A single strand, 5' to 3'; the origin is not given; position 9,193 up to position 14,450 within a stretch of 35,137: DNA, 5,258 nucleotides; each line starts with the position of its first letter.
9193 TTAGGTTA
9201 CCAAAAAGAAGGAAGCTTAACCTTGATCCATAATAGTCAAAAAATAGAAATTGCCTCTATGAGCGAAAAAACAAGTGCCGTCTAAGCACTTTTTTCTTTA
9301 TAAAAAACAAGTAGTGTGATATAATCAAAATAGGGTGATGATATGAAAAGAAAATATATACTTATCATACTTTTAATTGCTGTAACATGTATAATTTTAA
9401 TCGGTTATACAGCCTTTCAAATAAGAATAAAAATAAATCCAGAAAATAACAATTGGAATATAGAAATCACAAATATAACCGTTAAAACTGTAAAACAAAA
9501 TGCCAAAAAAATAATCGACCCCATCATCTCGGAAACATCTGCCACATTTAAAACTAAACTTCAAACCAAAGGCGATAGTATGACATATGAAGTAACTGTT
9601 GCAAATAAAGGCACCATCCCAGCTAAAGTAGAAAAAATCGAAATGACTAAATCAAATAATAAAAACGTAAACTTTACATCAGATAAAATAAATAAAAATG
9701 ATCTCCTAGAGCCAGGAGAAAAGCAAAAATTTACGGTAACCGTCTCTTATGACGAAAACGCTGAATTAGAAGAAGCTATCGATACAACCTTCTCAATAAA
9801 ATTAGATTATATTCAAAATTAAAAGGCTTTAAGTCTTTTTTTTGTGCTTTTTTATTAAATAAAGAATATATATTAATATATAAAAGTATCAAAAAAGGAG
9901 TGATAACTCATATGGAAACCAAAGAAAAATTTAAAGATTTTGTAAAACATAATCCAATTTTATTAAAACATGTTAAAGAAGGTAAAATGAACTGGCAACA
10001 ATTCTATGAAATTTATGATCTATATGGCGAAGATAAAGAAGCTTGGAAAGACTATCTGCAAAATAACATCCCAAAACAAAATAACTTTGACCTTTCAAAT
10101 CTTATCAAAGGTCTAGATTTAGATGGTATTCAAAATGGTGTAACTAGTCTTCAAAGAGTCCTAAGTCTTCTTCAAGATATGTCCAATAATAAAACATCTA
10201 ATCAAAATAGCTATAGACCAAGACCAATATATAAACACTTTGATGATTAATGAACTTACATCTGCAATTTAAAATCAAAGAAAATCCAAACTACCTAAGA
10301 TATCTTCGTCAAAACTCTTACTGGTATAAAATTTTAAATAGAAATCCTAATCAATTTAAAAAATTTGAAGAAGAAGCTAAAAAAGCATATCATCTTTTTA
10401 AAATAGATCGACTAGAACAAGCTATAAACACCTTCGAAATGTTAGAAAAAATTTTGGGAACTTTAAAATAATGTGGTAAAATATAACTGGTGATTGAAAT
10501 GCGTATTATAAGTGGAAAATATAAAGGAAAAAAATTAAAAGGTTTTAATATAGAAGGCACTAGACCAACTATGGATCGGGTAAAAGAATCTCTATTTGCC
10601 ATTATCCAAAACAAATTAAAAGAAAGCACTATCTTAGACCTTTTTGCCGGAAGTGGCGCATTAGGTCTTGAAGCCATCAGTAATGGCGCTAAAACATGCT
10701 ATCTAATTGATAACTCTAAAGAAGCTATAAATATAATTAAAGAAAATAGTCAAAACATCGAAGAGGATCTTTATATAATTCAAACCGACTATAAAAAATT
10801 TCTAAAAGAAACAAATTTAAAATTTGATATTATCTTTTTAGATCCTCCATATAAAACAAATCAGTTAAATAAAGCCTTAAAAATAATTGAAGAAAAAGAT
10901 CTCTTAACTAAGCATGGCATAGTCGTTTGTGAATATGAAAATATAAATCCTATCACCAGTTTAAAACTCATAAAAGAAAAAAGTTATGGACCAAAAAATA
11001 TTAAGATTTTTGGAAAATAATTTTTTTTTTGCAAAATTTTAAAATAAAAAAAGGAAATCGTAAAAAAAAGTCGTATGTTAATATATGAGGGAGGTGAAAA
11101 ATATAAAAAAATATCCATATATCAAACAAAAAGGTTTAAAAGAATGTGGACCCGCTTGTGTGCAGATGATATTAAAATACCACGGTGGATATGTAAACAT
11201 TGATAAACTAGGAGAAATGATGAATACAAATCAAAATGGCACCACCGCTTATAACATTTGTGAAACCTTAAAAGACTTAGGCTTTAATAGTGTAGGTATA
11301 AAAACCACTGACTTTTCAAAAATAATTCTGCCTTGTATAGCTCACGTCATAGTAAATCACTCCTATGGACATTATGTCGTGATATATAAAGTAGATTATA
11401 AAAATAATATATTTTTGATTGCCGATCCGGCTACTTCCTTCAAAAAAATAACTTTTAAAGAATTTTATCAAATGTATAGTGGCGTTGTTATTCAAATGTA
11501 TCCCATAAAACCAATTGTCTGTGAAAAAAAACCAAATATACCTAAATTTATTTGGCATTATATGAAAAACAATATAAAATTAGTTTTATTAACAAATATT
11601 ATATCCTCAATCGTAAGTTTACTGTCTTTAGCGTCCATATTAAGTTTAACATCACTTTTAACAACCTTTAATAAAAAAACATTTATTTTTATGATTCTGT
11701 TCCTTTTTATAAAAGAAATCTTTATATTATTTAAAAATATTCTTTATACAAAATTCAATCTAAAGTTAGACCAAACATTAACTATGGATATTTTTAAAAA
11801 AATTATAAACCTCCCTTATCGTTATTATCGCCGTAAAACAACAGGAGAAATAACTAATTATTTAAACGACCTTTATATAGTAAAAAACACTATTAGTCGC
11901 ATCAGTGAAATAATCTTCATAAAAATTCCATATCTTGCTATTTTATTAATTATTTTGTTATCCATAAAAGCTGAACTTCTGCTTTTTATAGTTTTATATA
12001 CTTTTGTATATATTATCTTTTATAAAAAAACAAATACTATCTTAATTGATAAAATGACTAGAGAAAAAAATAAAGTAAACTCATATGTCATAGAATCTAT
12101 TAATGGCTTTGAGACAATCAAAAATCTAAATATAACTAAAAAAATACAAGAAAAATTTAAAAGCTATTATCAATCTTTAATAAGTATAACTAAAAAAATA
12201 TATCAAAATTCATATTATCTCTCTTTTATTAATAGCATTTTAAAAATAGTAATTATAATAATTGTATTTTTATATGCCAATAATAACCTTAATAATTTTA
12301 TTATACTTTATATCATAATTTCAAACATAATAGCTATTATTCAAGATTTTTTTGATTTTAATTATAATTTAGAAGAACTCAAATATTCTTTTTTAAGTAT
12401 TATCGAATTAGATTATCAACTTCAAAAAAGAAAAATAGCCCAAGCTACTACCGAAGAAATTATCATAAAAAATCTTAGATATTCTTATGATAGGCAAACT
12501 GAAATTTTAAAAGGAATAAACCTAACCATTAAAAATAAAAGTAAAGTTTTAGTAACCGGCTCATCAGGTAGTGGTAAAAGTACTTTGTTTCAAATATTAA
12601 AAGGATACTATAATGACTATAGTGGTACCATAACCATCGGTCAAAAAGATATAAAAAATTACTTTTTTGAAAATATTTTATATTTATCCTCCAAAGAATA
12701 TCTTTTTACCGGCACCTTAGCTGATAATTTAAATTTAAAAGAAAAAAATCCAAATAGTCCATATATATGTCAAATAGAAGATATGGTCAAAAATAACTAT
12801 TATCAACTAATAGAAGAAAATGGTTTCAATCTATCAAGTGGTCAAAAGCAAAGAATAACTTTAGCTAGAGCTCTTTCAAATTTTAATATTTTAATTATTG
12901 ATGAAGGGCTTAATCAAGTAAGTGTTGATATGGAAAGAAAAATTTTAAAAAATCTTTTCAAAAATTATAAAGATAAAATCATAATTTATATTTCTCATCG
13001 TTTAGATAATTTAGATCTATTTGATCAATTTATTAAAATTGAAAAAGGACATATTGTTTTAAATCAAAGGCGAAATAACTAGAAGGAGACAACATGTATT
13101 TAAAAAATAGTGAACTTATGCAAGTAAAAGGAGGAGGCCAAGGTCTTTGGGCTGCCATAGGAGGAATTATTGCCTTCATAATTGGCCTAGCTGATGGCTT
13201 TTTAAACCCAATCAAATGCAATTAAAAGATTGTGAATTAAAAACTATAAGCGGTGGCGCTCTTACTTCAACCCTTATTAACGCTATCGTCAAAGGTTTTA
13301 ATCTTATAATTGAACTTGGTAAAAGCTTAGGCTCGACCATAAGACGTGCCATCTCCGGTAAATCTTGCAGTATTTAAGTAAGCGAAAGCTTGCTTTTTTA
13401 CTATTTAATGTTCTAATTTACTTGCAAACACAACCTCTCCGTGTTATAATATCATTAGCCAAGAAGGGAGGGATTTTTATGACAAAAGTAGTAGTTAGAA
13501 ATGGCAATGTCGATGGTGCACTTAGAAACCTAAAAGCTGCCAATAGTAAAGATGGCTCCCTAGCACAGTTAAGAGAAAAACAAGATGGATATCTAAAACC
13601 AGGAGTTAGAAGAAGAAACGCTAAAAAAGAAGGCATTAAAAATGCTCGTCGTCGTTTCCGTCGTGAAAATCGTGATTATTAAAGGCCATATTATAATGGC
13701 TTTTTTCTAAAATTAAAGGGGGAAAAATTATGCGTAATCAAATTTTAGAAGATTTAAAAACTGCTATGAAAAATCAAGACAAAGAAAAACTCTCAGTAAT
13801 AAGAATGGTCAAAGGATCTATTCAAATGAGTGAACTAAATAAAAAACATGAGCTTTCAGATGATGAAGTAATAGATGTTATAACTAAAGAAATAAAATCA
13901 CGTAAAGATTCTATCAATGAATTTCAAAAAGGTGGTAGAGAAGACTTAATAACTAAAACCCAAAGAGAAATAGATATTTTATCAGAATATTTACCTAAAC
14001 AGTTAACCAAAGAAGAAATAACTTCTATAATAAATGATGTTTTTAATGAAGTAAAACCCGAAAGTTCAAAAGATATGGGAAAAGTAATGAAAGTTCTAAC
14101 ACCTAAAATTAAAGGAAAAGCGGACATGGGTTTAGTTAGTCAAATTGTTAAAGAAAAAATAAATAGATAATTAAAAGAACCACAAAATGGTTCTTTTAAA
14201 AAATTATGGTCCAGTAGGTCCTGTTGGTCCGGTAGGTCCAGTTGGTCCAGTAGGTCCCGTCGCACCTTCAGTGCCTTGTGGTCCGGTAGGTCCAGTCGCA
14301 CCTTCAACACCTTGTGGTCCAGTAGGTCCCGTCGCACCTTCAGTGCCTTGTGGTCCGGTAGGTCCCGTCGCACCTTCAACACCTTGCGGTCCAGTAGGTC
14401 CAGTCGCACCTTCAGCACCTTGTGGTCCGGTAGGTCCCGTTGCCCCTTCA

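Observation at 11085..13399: Unannotated pair of double-glycine-leader peptides behind a C39-peptidase ABC exporter: a compact, apparently novel two-peptide bacteriocin-like locus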

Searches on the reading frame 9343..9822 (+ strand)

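Call 67: search_protein_families(library=pfam, proteins=[window:9343-9822:+], max_evalue=0.001)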
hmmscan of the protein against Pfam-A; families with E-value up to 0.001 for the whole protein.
window:9343-9822:+ (159 aa): 1 family
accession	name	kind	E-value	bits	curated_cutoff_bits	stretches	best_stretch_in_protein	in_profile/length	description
PF22544.2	HYDIN_VesB_CFA65-like_Ig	-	8.7e-06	26.3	25.5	1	76-138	17-74/100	HYDIN/CFA65/VesB-like, Ig-like domain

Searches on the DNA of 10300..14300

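Call 79: search_rna_families(source=window, start=10300, end=14300, threshold=evalue, max_evalue=1)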
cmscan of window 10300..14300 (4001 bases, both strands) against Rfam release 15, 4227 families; matches with E-value up to 1: 0.
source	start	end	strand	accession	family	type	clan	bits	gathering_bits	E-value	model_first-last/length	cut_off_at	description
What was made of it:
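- Tried and rejected: No known RNA element lies in 10300-14300 (call 79).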

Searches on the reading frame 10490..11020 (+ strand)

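Call 4: search_protein_families(library=pfam, proteins=[window:10490-11020:+], max_evalue=1)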
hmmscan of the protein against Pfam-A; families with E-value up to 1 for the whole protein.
window:10490-11020:+ (176 aa): 20 families
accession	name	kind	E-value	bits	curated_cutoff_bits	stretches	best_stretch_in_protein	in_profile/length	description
PF03602.21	Cons_hypoth95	-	3.7e-55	186.8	24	1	4-174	1-181/182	Conserved hypothetical protein 95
PF13847.12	Methyltransf_31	-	1.8e-10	41.1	27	1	44-151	3-113/145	Methyltransferase domain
PF05175.20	MTS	-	3.3e-09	37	23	1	29-133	17-123/170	Methyltransferase small domain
PF02086.21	MethyltransfD12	-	2.9e-08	34.2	22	2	33-93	6-69/253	D12 class N6 adenine-specific DNA methyltransferase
PF02005.22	TRM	-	1.5e-07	31.4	27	1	36-139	40-149/376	N2,N2-dimethylguanosine tRNA methyltransferase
PF06325.19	PrmA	-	6.9e-06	26.2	22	1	34-115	151-230/296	Ribosomal protein L11 methyltransferase (PrmA)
PF01555.25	N6_N4_Mtase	-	1.2e-05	25.8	26.7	1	44-85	181-221/221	DNA methylase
PF13649.12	Methyltransf_25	-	2.3e-05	25.4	27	1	48-117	1-70/97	Methyltransferase domain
PF09445.16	Methyltransf_15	-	6.5e-05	23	22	1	47-121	3-81/165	RNA cap guanine-N2 methyltransferase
PF01170.24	UPF0020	-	0.00082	19.6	22.3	1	44-121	28-131/197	RMKL-like, methyltransferase domain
PF01861.22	BpsA_C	-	0.0015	18.3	27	1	62-126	62-127/243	Branched-chain polyamine synthase A C-terminal domain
PF00145.23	DNA_methylase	-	0.0022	17.9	22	1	47-116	2-66/324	C-5 cytosine-specific DNA methylase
PF10237.15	N6-adenineMlase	-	0.012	15.7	23.2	1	103-154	80-133/166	Probable N6-adenine methyltransferase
PF10672.15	Methyltrans_SAM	-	0.021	14.5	27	1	39-121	118-205/286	S-adenosylmethionine-dependent methyltransferase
PF10294.15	Methyltransf_16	-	0.024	14.9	21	1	40-149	42-157/174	Lysine methyltransferase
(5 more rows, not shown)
